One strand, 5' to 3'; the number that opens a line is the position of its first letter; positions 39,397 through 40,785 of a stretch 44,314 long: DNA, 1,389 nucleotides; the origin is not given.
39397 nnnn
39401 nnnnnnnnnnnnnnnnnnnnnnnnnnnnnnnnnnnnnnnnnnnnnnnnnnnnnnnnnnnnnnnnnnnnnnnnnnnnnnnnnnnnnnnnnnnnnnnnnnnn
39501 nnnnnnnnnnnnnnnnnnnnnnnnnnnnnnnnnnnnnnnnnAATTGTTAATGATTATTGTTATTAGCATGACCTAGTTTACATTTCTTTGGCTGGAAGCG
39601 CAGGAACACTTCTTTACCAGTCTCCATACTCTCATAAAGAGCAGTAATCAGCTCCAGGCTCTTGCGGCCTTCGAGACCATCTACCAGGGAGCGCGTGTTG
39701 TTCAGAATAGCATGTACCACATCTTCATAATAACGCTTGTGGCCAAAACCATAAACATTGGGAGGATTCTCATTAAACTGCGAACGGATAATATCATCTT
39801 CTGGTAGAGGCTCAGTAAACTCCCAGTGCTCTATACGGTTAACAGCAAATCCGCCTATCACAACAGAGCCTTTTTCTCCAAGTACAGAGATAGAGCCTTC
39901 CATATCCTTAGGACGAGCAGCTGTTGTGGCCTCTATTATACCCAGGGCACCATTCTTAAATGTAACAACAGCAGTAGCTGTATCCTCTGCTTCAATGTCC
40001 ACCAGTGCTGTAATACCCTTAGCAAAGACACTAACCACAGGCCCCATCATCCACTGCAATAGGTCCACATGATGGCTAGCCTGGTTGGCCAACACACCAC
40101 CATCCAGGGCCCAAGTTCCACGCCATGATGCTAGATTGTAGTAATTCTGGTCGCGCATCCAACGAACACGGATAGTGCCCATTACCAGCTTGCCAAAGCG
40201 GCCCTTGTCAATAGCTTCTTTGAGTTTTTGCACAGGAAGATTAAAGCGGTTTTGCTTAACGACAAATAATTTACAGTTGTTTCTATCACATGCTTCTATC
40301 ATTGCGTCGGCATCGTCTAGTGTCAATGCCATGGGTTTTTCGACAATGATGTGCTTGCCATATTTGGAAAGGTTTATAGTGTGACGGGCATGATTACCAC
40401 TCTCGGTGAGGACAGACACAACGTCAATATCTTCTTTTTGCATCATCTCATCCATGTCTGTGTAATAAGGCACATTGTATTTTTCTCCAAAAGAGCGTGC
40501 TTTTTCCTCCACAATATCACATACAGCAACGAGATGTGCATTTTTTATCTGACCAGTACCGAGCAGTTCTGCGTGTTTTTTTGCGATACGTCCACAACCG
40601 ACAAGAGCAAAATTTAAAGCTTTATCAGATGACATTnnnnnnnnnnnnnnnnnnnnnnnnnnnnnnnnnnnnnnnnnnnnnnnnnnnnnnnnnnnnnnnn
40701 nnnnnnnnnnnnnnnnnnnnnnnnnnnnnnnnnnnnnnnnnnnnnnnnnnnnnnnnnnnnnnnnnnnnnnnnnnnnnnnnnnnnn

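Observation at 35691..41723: Amino-sugar tailoring trio (oxidoreductase, beta-helix acyltransferase, aminotransferase) inserted inside the lpxD - lpxC/fabZ - lpxA lipid A operon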

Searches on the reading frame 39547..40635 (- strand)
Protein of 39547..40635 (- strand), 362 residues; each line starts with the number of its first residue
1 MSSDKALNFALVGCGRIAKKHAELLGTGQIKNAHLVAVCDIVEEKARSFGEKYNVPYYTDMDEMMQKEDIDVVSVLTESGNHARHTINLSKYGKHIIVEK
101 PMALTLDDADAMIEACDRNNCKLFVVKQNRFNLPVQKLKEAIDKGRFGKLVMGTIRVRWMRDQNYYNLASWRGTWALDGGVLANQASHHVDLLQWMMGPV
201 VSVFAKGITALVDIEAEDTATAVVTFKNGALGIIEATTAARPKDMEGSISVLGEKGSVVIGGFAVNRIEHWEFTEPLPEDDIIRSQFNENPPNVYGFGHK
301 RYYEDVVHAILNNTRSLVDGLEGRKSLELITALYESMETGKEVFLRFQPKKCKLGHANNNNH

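Call 3: search_protein_families(library=ncbifam, proteins=[window:39547-40635:-])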
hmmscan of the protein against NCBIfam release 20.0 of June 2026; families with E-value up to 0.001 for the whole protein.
window:39547-40635:- (362 aa): 11 families
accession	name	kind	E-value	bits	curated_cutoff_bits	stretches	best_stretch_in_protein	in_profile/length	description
TIGR04380.1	myo_inos_iolG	equivalog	1.7e-42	145.5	355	1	7-343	2-329/330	inositol 2-dehydrogenase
NF040723.1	UDP-GlcNAcDh_Arch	equivalog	1e-35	123.7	450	1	8-331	2-295/302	UDP-N-acetylglucosamine 3-dehydrogenase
NF052479.1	LevoglcsnDh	equivalog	3.1e-26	91.9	650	1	5-207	2-212/386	levoglucosan dehydrogenase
NF041392.1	XylDh_Gfo6_Halo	equivalog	6.6e-17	61.3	350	1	3-343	13-348/350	D-xylose 1-dehydrogenase Gfo6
NF052679.1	InsChiInosDhIolG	equivalog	1.5e-16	60.3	540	1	6-197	2-185/343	bifunctional inositol 2-dehydrogenase/D-chiro-inositol 1-dehydrogenase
NF058563.1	BT_2159_fam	equivalog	6.9e-11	41.7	650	1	9-200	3-186/350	disaccharide 3-dehydrogenase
NF008607.0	PRK11579.1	subfamily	9e-11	41.3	330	1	7-230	5-222/346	oxidoreductase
NF007574.0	PRK10206.1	equivalog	2.5e-09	36.7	352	1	42-152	37-148/345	oxidoreductase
NF058561.1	BT_2158_fam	equivalog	2.9e-09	36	750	1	3-149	33-176/487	glycoside 3-dehydrogenase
NF009830.0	PRK13304.1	equivalog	8.6e-08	32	267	1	8-125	3-118/265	aspartate dehydrogenase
TIGR03944.1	dehyd_SbnB_fam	equivalog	0.00042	19.4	326.9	1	5-79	131-208/327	2,3-diaminopropionate biosynthesis protein SbnB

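Call 4: search_protein_families(library=pfam, proteins=[window:39547-40635:-])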
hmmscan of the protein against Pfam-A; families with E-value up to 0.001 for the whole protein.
window:39547-40635:- (362 aa): 4 families
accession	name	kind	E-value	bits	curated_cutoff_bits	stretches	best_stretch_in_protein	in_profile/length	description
PF02894.22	GFO_IDH_MocA_C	-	1.5e-32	113.6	22.9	1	139-343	1-216/218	Oxidoreductase family, C-terminal alpha/beta domain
PF22725.1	GFO_IDH_MocA_C3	-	2.6e-31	108.7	27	1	135-258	1-123/124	GFO/IDH/MocA C-terminal domain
PF01408.29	GFO_IDH_MocA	-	1.6e-30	106.7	24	1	7-125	1-118/120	Oxidoreductase family, NAD-binding Rossmann fold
PF03447.22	NAD_binding_3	-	7.6e-07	30.3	24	1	13-125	1-115/116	Homoserine dehydrogenase, NAD binding domain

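Call 5: search_solved_structures(query=window:39547-40635:-, max_evalue=0.00001)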
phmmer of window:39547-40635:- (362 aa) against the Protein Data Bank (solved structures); distinct sequences matched with E-value up to 0.00001: 71 (the best 60 are shown).
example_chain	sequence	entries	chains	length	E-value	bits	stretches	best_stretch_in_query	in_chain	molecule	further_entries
3q2k_A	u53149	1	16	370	2.4e-93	316.5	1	3-343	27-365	oxidoreductase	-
3q2i_A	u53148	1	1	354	7.5e-91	308.3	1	3-345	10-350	dehydrogenase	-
8tdi_L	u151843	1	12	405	1.1e-29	107.1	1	33-342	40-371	P2B11 Glucuronide-3-dehydrogenase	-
3ezy_A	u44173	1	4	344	7.8e-29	104.3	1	7-259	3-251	Dehydrogenase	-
9m3d_B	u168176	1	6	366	1.3e-28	103.5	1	7-343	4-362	DgpA1 from W974-1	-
3moi_A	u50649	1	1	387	1.1e-23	87.4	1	32-234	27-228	Probable dehydrogenase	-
7wzd_A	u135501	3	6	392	8.9e-23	84.4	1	11-231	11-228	4,5-dihydroxyphthalate dehydrogenase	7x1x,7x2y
7xr9_A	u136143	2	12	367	1.2e-22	84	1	7-253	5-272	DgpA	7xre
3db2_A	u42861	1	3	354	6.5e-21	78.2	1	9-237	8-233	putative NADPH-dependent oxidoreductase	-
4mkx_A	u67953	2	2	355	5.1e-20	75.3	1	4-338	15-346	Inositol dehydrogenase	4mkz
4n54_A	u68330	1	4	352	6.1e-20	75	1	4-338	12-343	Inositol dehydrogenase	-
8w9s_A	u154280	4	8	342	1.6e-19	73.6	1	6-258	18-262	NADH-dependent dihydrogenase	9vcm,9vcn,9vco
6ktj_A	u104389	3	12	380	2.6e-19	73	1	3-284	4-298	Scyllo-inositol dehydrogenase with L-glucose dehydrogenase activity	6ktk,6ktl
5ya8_A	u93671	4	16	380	4.5e-19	72.2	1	3-284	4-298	Scyllo-inositol dehydrogenase with L-glucose dehydrogenase activity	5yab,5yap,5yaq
3e18_A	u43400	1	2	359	6e-18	68.5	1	6-239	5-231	oxidoreductase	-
7bvj_A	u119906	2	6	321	6.9e-08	35.4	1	10-241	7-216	Oxidoreductase, NAD-binding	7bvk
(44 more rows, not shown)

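Call 46: find_homologous_proteins(query=window:39547-40635:-, max_evalue=1e-20)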
Query window:39547-40635:- (362 aa): 8000 proteins with E <= 1e-20 among 8000 candidates; the best 120 are listed.
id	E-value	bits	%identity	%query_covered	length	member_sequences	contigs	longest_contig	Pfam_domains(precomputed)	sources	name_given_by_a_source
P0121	5.7e-244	827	100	100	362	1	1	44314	PF01408.29,PF22725.2,PF02894.23,PF03447.23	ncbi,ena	-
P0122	1.7e-233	792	94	100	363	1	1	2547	PF01408.29,PF22725.2,PF02894.23,PF03447.23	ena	-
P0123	9.2e-229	777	93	99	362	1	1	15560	PF01408.29,PF22725.2,PF02894.23,PF03447.23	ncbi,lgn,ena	-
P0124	5.7e-225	764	93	98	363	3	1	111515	PF01408.29,PF22725.2,PF02894.23,PF03447.23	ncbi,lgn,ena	-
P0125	1.2e-224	763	90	100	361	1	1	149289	PF01408.29,PF22725.2,PF02894.23,PF03447.23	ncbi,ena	-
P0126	8.6e-224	760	91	100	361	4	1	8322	PF01408.29,PF22725.2,PF02894.23,PF03447.23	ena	-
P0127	4.2e-210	715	85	99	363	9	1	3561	PF01408.29,PF22725.2,PF02894.23,PF03447.23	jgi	-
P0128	2.5e-187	640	79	96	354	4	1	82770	PF01408.29,PF22725.2,PF02894.23,PF03447.23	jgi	jgi:predicted dehydrogenase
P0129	1.3e-184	631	76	96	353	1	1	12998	PF01408.29,PF22725.2,PF02894.23,PF03447.23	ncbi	-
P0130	1.1e-183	628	76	97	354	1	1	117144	PF01408.29,PF22725.2,PF02894.23,PF03447.23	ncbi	ncbi:Gfo/Idh/MocA family protein [Nautilia lithotrophica]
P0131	1.6e-183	628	76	98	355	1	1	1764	PF01408.29,PF22725.2,PF02894.23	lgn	-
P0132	5.2e-182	623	74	97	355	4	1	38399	PF01408.29,PF22725.2,PF02894.23,PF03447.23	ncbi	-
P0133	6.0e-181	619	75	97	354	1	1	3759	PF01408.29,PF22725.2,PF02894.23,PF03447.23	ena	-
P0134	7.4e-181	619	76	97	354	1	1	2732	PF01408.29,PF22725.2,PF02894.23,PF03447.23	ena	-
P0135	8.3e-181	619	75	97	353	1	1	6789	PF01408.29,PF22725.2,PF02894.23,PF03447.23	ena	-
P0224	1.5e-174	598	74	97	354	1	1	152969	PF01408.29,PF22725.2,PF02894.23,PF03447.23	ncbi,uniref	ncbi:Gfo/Idh/MocA family protein [Aliarcobacter butzleri]|uniref:Gfo/Idh/MocA family protein n=1 Tax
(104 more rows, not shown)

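Call 47: find_encoding_contigs(protein=P0224, flank=10000, max_places=1)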
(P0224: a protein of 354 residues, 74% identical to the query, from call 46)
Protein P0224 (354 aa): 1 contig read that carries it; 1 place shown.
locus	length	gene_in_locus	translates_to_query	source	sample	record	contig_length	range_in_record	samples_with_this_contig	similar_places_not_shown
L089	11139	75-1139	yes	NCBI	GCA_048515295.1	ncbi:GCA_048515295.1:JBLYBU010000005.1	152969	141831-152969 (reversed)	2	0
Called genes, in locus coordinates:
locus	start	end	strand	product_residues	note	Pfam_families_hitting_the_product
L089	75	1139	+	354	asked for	PF01408:GFO_IDH_MocA, PF03447:NAD_binding_3, PF22725:GFO_IDH_MocA_C3, PF02894:GFO_IDH_MocA_C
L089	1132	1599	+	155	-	PF25084:LbH_EIF2B (weak), PF25087:GMPPB_C (faint), PF00132:Hexapep, PF14602:Hexapep_2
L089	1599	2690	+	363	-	PF00155:Aminotran_1_2 (weak), PF00266:Aminotran_5, PF01041:DegT_DnrJ_EryC1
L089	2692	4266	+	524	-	PF00682:HMGL-like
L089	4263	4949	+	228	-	PF02348:CTP_transf_3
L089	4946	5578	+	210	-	PF00702:Hydrolase, PF12710:HAD (weak), PF13419:HAD_2, PF08282:Hydrolase_3 (faint)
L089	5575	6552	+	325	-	-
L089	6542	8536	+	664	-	PF01757:Acyl_transf_3, PF19040:SGNH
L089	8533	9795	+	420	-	PF01943:Polysacc_synt, PF13440:Polysacc_synt_3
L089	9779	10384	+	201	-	PF00117:GATase, PF01174:SNO (weak), PF07722:Peptidase_C26 (weak)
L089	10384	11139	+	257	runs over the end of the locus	PF00977:His_biosynth, PF01207:Dus (weak)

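Call 48: find_encoding_contigs(protein=P0130, flank=10000, max_places=1)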
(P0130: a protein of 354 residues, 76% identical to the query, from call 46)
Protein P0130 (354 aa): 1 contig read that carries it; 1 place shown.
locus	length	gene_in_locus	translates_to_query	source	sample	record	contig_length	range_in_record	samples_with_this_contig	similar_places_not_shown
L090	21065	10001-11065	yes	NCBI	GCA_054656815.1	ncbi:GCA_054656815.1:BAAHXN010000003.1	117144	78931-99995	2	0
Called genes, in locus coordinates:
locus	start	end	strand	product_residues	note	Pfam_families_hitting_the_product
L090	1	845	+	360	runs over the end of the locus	PF01041:DegT_DnrJ_EryC1, PF01053:Cys_Met_Meta_PP (weak)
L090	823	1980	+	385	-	-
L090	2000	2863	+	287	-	PF13489:Methyltransf_23, PF13847:Methyltransf_31, PF08241:Methyltransf_11, PF08242:Methyltransf_12, PF13649:Methyltransf_25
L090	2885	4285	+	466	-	PF01943:Polysacc_synt, PF13440:Polysacc_synt_3 (weak)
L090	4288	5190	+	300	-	PF00535:Glycos_transf_2, PF13641:Glyco_tranf_2_3 (weak)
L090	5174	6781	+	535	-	-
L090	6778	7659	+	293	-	PF14512:TM1586_NiRdase, PF00881:Nitroreductase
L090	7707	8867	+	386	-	PF00534:Glycos_transf_1 (faint)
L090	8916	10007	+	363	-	PF13439:Glyco_transf_4 (weak), PF00534:Glycos_transf_1, PF13692:Glyco_trans_1_4, PF13524:Glyco_trans_1_2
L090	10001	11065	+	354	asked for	PF01408:GFO_IDH_MocA, PF03447:NAD_binding_3, PF22725:GFO_IDH_MocA_C3, PF02894:GFO_IDH_MocA_C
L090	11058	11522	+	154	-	PF25084:LbH_EIF2B, PF25087:GMPPB_C (weak), PF00132:Hexapep, PF14602:Hexapep_2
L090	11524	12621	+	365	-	PF00155:Aminotran_1_2, PF01041:DegT_DnrJ_EryC1, PF00266:Aminotran_5, PF01053:Cys_Met_Meta_PP (weak)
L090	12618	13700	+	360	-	PF13439:Glyco_transf_4 (weak), PF00534:Glycos_transf_1, PF13692:Glyco_trans_1_4, PF13524:Glyco_trans_1_2 (weak)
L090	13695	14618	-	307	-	PF02397:Bac_transf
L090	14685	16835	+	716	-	PF02516:STT3, PF21436:STT3-PglB_core, PF18527:STT3_PglB_C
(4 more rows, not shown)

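Call 57: predict_structure(alignment_id=A1)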
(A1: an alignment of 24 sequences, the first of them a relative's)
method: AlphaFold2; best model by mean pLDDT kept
length: 362 residues; sequences in the alignment: 24
mean_pLDDT: 75.1   pTM: 0.73
mean pLDDT of the five models: 75.1, 74.9, 72.9, 71.6, 71.0
residues with pLDDT >= 90: 94; 70-90: 137; 50-70: 82; < 50: 49
segments of 3 or more residues with pLDDT < 50: 173-184, 208-216, 290-296, 320-324, 349-362
pLDDT, mean of each block of 10 residues (from residue 1): 76 77 86 93 90 95 96 81 87 88 65 86 78 81 94 79 61 46 55 82 69 51 87 75 68 94 72 92 73 50 83 70 54 74 68 37 29
secondary structure, 60 per line:
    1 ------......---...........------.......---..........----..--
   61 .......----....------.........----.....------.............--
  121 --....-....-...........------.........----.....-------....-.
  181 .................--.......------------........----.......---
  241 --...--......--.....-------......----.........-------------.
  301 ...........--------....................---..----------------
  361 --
elements in order: E7-12 H16-26 E33-39 H43-52 H61-67 E72-75 H82-90 E95-99 H106-118 E123-126 H128-131 H133-143 E150-158 H163-167 H175-178 H180-197 E200-206 E219-226 E231-237 E248-253 E256-260 E268-273 H278-286 H300-311 H320-339

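Call 59: fold_search(model_id=the predicted structure, library=pdb)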
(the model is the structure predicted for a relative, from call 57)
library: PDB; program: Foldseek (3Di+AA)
matches with E <= 10: 1661; with E <= 0.001: 460
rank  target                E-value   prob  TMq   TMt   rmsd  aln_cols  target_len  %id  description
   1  3q2k_A                1.8e-34  1.00  0.79  0.83   4.0       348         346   42  Crystal structure of the WlbA dehydrogenase from Bordetella pertussis in complex with NADH and UDP-GlcNAcA (released 2011-01-19)
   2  3q2i                  2.3e-34  1.00  0.77  0.80   4.2       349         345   43  Crystal structure of the WlbA dehydrognase from Chromobactrium violaceum in complex with NADH and UDP-GlcNAcA at 1.50 A  (released 2011-01-19)
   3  3q2k_G                6.1e-34  1.00  0.79  0.83   3.9       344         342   43  Crystal structure of the WlbA dehydrogenase from Bordetella pertussis in complex with NADH and UDP-GlcNAcA (released 2011-01-19)
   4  3q2k_C                6.5e-34  1.00  0.79  0.82   3.9       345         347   42  Crystal structure of the WlbA dehydrogenase from Bordetella pertussis in complex with NADH and UDP-GlcNAcA (released 2011-01-19)
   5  3q2k_D                9.8e-34  1.00  0.79  0.83   3.9       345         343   43  Crystal structure of the WlbA dehydrogenase from Bordetella pertussis in complex with NADH and UDP-GlcNAcA (released 2011-01-19)
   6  3q2k_F                1.5e-33  1.00  0.75  0.82   3.9       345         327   41  Crystal structure of the WlbA dehydrogenase from Bordetella pertussis in complex with NADH and UDP-GlcNAcA (released 2011-01-19)
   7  3q2k_O                1.7e-32  1.00  0.77  0.83   3.9       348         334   41  Crystal structure of the WlbA dehydrogenase from Bordetella pertussis in complex with NADH and UDP-GlcNAcA (released 2011-01-19)
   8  3q2k_B                6.1e-32  1.00  0.76  0.83   3.9       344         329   41  Crystal structure of the WlbA dehydrogenase from Bordetella pertussis in complex with NADH and UDP-GlcNAcA (released 2011-01-19)
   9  3q2k_K                2.6e-31  1.00  0.74  0.83   3.9       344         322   40  Crystal structure of the WlbA dehydrogenase from Bordetella pertussis in complex with NADH and UDP-GlcNAcA (released 2011-01-19)
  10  3q2k_E                3.1e-31  1.00  0.74  0.82   3.9       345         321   40  Crystal structure of the WlbA dehydrogenase from Bordetella pertussis in complex with NADH and UDP-GlcNAcA (released 2011-01-19)
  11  3q2k_L                1.0e-30  1.00  0.74  0.82   4.0       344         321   40  Crystal structure of the WlbA dehydrogenase from Bordetella pertussis in complex with NADH and UDP-GlcNAcA (released 2011-01-19)
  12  8tdi_B                9.1e-24  1.00  0.69  0.65   7.8       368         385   26  Structure of P2B11 Glucuronide-3-dehydrogenase (released 2024-06-12)
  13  9m3d_A                1.7e-23  1.00  0.68  0.69   6.6       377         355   26  Crystal structure of the DgpA1 protein from W974-1 substrate free form (released 2026-03-04)
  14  1h6d_A                2.0e-23  1.00  0.74  0.70   5.0       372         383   24  Oxidized Precursor Form of Glucose-Fructose Oxidoreductase from Zymomonas mobilis complexed with glycerol (released 2001-11-28)
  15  8tdi_K                2.5e-23  1.00  0.68  0.67   6.9       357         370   26  Structure of P2B11 Glucuronide-3-dehydrogenase (released 2024-06-12)
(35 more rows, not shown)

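Call 60: find_encoding_contigs(protein=P0128, flank=10000, max_places=1)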
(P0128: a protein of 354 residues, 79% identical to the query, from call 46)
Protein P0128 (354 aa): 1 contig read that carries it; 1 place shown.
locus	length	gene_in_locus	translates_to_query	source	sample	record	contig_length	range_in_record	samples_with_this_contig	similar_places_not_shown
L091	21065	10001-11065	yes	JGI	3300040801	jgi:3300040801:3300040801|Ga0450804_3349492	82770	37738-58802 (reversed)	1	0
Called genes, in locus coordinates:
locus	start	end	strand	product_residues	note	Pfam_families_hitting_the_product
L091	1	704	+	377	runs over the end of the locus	PF02684:LpxB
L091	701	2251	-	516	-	PF10150:RNase_E_G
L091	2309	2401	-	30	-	-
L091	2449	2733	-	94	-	PF00216:Bac_DNA_binding, PF18291:HU-HIG (weak), PF18175:HU-CCDC81_bac_2 (weak)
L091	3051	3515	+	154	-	PF19315:MC_hydratase, PF01575:MaoC_dehydratas, PF13452:FAS1_DH_region (weak)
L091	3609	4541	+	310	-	PF03328:HpcH_HpaI, PF15617:C-C_Bond_Lyase (faint)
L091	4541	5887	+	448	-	PF23019:DUF7033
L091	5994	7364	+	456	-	PF01943:Polysacc_synt, PF13440:Polysacc_synt_3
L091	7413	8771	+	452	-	-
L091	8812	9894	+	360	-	PF13439:Glyco_transf_4 (weak), PF00534:Glycos_transf_1, PF13692:Glyco_trans_1_4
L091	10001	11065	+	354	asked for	PF01408:GFO_IDH_MocA, PF03447:NAD_binding_3 (weak), PF22725:GFO_IDH_MocA_C3, PF02894:GFO_IDH_MocA_C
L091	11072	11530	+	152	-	PF25084:LbH_EIF2B (weak), PF25087:GMPPB_C (faint), PF00132:Hexapep, PF14602:Hexapep_2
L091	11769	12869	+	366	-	PF00155:Aminotran_1_2, PF01041:DegT_DnrJ_EryC1, PF01212:Beta_elim_lyase (weak), PF01053:Cys_Met_Meta_PP (weak), PF00266:Aminotran_5 (weak)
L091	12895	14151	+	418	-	PF13439:Glyco_transf_4, PF13579:Glyco_trans_4_4 (weak), PF00534:Glycos_transf_1, PF13692:Glyco_trans_1_4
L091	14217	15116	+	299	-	PF01370:Epimerase, PF04321:RmlD_sub_bind, PF01073:3Beta_HSD (weak), PF07993:NAD_binding_4 (weak), PF16363:GDP_Man_Dehyd (weak)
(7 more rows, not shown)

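Call 61: find_encoding_contigs(protein=P0125, flank=10000, max_places=1)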
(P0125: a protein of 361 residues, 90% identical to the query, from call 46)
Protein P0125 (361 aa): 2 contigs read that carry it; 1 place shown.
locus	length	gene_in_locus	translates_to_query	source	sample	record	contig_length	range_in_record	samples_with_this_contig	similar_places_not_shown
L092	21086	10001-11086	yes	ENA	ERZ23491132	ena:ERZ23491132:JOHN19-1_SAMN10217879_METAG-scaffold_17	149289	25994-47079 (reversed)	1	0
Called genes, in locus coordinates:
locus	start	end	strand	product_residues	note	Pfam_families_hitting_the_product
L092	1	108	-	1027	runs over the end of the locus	PF14870:PSII_BNR (faint), PF02012:BNR (faint), PF15902:Sortilin-Vps10 (weak)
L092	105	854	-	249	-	PF17131:TP_0789-like (weak)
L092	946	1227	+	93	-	-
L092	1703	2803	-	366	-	PF00478:IMPDH (faint), PF03060:NMO, PF01180:DHO_dh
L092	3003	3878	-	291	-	PF04397:LytTR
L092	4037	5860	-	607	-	-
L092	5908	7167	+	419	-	PF02844:GARS_N, PF01071:GARS_A, PF02655:ATP-grasp_3, PF02786:CPSase_L_D2 (faint), PF02843:GARS_C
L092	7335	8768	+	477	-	PF00883:Peptidase_M17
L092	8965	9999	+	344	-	PF25087:GMPPB_C (faint), PF04613:LpxD, PF25084:LbH_EIF2B (weak), PF00132:Hexapep, PF14602:Hexapep_2 (faint), PF00132:Hexapep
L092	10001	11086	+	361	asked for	PF01408:GFO_IDH_MocA, PF03447:NAD_binding_3 (weak), PF22725:GFO_IDH_MocA_C3, PF02894:GFO_IDH_MocA_C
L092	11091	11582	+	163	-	PF25084:LbH_EIF2B, PF25087:GMPPB_C (weak), PF00132:Hexapep, PF25084:LbH_EIF2B (weak), PF00132:Hexapep (weak), PF14602:Hexapep_2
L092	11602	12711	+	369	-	PF00155:Aminotran_1_2, PF01041:DegT_DnrJ_EryC1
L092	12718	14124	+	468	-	PF03331:LpxC, PF07977:FabA, PF22817:ApeP-like, PF22818:ApeI-like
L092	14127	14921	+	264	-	PF25084:LbH_EIF2B (faint), PF25087:GMPPB_C (faint), PF00132:Hexapep, PF14602:Hexapep_2 (faint), PF00132:Hexapep, PF13720:Acetyltransf_11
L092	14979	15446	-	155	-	PF00383:dCMP_cyt_deam_1, PF14437:MafB19-deam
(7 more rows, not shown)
